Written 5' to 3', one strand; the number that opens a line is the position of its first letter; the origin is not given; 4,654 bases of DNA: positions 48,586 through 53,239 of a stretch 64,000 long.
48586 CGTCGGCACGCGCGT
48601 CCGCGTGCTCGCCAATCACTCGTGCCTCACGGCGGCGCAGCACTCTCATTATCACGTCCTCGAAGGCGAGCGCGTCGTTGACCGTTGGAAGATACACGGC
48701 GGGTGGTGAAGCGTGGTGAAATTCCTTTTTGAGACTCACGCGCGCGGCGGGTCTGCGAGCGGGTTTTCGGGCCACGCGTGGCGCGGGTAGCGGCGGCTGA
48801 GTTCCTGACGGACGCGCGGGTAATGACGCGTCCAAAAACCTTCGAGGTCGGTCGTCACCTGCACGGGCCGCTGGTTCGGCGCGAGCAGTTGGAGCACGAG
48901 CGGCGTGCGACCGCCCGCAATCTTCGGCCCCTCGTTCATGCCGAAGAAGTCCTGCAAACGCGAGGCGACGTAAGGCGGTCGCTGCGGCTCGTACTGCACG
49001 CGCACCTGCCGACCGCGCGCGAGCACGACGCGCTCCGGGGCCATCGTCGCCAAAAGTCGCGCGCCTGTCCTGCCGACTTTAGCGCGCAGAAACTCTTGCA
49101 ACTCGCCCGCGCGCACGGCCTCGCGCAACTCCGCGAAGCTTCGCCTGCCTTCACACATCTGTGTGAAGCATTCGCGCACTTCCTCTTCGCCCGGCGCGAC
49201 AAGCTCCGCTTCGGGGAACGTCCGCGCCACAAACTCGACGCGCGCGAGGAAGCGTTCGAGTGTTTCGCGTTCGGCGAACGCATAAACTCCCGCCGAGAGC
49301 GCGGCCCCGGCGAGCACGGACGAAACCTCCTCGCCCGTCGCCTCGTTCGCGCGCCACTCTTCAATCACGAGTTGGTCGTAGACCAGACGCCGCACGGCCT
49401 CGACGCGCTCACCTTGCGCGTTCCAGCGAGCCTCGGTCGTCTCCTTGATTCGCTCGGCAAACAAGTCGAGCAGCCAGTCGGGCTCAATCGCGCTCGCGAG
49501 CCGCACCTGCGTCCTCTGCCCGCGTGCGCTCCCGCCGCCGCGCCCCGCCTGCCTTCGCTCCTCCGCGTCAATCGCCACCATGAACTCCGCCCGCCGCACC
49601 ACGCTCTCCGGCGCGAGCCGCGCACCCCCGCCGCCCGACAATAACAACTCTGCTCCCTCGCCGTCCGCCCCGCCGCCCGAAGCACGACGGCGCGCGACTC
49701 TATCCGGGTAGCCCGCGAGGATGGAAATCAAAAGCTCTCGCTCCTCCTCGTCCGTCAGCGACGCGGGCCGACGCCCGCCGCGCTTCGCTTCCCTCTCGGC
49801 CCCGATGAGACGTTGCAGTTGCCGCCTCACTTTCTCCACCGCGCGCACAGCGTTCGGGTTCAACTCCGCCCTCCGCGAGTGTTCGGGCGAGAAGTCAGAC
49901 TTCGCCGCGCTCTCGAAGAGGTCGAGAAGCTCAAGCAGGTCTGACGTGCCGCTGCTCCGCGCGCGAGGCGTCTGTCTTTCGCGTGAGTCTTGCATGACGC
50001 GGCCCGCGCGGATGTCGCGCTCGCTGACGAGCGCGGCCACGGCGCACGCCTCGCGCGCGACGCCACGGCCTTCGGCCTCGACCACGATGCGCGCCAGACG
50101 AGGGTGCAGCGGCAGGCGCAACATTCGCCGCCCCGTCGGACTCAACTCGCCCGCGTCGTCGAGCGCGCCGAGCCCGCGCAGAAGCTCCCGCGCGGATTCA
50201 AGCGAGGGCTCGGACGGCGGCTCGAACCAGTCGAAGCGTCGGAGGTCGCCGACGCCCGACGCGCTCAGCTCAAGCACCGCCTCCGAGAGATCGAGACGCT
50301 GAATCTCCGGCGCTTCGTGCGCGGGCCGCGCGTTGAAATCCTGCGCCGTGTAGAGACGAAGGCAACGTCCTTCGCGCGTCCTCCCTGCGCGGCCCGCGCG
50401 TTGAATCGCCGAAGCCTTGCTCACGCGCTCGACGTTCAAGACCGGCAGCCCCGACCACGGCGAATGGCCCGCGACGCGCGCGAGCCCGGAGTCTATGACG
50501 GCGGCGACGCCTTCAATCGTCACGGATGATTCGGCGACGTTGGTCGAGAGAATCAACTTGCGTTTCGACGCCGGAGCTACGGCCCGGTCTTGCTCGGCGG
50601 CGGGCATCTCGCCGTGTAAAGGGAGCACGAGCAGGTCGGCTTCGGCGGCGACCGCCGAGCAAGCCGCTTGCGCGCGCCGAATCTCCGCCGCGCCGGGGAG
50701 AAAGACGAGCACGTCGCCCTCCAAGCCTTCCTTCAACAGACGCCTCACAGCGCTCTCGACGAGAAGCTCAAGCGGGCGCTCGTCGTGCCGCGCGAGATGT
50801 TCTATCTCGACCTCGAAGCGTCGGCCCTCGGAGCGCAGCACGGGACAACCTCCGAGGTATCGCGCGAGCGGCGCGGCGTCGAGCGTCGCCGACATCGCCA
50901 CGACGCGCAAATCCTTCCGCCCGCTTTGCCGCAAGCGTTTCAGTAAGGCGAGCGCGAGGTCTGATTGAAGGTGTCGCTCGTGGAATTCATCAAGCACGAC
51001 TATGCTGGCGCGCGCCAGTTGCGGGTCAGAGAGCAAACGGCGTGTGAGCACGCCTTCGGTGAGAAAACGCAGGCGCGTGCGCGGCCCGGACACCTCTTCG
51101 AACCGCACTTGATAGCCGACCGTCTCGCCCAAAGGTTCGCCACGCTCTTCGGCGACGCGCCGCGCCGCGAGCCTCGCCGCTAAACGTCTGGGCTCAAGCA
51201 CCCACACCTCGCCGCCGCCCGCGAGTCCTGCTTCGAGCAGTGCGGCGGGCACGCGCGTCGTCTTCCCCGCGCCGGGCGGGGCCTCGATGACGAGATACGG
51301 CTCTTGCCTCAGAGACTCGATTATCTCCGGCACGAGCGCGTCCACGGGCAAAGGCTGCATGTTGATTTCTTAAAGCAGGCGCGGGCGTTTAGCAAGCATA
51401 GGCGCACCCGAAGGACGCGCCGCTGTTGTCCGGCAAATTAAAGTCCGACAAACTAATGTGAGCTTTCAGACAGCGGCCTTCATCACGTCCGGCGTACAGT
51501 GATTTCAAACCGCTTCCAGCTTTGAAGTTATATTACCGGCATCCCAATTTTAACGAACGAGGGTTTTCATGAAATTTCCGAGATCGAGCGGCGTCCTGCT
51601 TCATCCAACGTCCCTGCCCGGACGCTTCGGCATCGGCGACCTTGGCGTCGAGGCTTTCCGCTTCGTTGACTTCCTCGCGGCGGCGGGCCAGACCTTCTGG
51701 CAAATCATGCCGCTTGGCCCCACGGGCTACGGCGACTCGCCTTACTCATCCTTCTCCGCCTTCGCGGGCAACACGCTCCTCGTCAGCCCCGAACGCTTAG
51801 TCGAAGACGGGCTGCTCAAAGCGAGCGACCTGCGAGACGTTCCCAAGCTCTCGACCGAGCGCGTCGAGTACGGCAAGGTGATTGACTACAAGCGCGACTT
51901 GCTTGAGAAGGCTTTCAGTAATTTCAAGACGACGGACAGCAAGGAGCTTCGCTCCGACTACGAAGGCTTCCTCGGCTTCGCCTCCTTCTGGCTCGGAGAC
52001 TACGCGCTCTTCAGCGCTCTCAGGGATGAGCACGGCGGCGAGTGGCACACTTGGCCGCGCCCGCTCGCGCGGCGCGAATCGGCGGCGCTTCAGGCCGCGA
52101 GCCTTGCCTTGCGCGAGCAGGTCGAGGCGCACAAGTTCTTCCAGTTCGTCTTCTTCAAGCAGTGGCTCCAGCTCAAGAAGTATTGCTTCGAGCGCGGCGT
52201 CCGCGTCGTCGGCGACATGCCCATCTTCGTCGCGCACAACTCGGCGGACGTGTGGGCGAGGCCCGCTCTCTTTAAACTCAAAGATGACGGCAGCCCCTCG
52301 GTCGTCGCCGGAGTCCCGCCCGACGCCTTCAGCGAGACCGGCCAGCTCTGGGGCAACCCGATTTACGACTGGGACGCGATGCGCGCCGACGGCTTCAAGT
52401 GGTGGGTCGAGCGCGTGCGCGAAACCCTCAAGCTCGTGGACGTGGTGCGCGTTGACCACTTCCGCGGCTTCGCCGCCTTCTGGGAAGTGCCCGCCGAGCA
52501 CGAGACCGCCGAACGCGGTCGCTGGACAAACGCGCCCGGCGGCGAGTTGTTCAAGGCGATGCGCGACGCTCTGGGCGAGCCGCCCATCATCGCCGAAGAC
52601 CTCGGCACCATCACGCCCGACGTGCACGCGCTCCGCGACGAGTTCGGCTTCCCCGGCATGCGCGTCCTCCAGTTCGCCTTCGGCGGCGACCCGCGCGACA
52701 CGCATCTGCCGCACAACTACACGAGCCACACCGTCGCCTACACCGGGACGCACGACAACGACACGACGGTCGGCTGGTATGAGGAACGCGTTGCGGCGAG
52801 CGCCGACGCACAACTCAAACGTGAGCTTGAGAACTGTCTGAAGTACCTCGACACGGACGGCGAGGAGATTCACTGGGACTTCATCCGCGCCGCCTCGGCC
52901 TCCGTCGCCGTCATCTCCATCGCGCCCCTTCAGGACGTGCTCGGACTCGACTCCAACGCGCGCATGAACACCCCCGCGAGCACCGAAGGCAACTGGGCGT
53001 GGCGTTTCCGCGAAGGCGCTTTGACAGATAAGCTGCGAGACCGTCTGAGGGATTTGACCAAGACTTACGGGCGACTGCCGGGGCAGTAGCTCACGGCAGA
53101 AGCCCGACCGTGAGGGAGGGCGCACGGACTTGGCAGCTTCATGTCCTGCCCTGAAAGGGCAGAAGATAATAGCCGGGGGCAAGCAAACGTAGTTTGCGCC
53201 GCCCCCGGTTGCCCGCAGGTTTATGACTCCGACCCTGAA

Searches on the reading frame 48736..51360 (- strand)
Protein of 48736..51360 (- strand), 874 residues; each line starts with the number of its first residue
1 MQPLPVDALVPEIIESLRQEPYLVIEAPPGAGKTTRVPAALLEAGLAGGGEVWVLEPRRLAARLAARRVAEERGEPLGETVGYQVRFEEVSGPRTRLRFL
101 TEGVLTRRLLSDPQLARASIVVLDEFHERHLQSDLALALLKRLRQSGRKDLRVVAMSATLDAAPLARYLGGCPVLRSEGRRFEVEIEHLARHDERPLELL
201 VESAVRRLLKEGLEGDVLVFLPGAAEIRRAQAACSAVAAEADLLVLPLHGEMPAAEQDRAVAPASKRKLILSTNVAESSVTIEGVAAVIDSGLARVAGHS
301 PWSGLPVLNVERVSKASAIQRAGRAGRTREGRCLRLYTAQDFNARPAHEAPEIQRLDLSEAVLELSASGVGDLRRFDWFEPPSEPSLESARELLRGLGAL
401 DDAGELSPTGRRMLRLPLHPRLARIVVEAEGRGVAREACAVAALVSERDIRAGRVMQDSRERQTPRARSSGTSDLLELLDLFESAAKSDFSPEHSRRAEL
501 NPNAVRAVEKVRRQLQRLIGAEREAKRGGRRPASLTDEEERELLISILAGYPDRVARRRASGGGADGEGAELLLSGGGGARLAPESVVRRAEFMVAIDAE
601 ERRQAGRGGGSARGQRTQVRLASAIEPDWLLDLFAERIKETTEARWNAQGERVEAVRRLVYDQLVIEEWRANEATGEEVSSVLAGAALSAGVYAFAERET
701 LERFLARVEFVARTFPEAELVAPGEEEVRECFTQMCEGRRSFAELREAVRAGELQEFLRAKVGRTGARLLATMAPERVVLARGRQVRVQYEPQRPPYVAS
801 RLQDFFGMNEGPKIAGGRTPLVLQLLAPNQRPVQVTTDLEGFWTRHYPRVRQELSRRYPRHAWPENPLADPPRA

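Call 10: search_protein_families(library=pfam, proteins=[window:48736-51360:-], max_evalue=0.01)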
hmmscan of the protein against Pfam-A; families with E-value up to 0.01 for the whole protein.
window:48736-51360:- (874 aa): 5 families
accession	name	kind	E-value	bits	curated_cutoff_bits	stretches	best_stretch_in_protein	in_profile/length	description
PF08482.15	HrpB_C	-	1.3e-39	136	25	1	747-867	13-133/133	ATP-dependent helicase C-terminal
PF00271.37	Helicase_C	-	2.5e-12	47.5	23.5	1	204-328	5-109/110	Helicase conserved C-terminal domain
PF00270.35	DEAD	-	8.7e-08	32.5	26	1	13-161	7-161/167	DEAD/DEAH box helicase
PF04408.29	HA2_N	-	1.2e-06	28.8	21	1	390-418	1-29/29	Helicase associated domain (HA2), winged-helix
PF13604.12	AAA_30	-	0.0076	16.4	27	0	22-147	20-116/191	AAA domain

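Call 11: search_protein_families(library=ncbifam, proteins=[window:48736-51360:-], max_evalue=0.01)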
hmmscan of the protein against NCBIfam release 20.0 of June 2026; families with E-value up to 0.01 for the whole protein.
window:48736-51360:- (874 aa): 5 families
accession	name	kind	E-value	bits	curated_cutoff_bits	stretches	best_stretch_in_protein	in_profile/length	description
TIGR01970.1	DEAH_box_HrpB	equivalog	1.6e-198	661.9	546.15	1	4-870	1-815/825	ATP-dependent helicase HrpB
NF008662.0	PRK11664.1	equivalog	4.1e-176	587.7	1053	1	1-869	1-801/813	ATP-dependent helicase HrpB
TIGR01967.1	DEAH_box_HrpA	equivalog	5.3e-106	355.6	722.75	1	3-517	65-591/1284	ATP-dependent RNA helicase HrpA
NF008348.1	PRK11131.1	equivalog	9.6e-94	314.6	1400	1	3-484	66-554/1287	ATP-dependent RNA helicase HrpA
TIGR01587.1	cas3_core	equivalog_domain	0.0056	15.8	102.45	0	118-168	125-172/358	CRISPR-associated helicase Cas3'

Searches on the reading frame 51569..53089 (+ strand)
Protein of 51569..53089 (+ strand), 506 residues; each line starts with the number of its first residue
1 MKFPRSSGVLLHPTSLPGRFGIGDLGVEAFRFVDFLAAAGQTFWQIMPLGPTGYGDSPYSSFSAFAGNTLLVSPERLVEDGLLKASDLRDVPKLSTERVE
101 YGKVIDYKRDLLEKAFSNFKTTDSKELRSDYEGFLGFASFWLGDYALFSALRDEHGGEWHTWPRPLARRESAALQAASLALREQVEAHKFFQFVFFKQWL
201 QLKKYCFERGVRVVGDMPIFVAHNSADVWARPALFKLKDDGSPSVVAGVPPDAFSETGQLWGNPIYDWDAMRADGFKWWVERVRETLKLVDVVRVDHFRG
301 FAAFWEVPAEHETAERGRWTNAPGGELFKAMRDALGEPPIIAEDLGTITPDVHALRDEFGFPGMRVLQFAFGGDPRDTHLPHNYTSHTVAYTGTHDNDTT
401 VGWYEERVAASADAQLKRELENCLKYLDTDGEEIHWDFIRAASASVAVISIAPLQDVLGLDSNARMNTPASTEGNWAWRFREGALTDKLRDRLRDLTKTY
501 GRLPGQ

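Call 10: search_protein_families(library=pfam, proteins=[window:51569-53089:+], max_evalue=0.01)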
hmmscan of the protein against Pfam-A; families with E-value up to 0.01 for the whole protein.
window:51569-53089:+ (506 aa): 1 family
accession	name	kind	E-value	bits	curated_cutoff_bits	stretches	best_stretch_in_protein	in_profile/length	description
PF02446.23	Glyco_hydro_77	-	2.2e-178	594.3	25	1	11-485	1-464/465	4-alpha-glucanotransferase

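Call 11: search_protein_families(library=ncbifam, proteins=[window:51569-53089:+], max_evalue=0.01)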
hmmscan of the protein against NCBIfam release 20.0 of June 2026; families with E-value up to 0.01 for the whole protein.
window:51569-53089:+ (506 aa): 9 families
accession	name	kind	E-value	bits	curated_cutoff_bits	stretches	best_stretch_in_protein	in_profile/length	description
NF011080.0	PRK14508.1-3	subfamily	8e-221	733.9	477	1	1-502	1-495/496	4-alpha-glucanotransferase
NF011078.0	PRK14508.1-1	subfamily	2.3e-173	577.6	776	1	5-503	4-497/503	4-alpha-glucanotransferase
NF011079.0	PRK14508.1-2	subfamily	3.5e-163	543.8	555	1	4-500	9-501/506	4-alpha-glucanotransferase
NF011083.0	PRK14510.1-2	equivalog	8.9e-156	520.3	1322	1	4-504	678-1186/1186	bifunctional glycogen debranching protein GlgX/4-alpha-glucanotransferase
TIGR00217.1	malQ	equivalog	9.4e-122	407.8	205.65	1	5-502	42-587/587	4-alpha-glucanotransferase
NF011081.0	PRK14508.1-4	equivalog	1e-87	294.8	556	1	19-482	39-506/529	4-alpha-glucanotransferase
NF011077.0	PRK14507.1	equivalog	3.6e-34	117.4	2148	1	20-405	188-590/1693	malto-oligosyltrehalose synthase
NF008274.0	PRK11052.1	equivalog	1.1e-29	103.5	806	1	96-406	247-560/695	4-alpha-glucanotransferase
NF011082.0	PRK14510.1-1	equivalog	2.9e-23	81.3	2511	1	95-406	974-1285/1410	bifunctional glycogen debranching protein GlgX/4-alpha-glucanotransferase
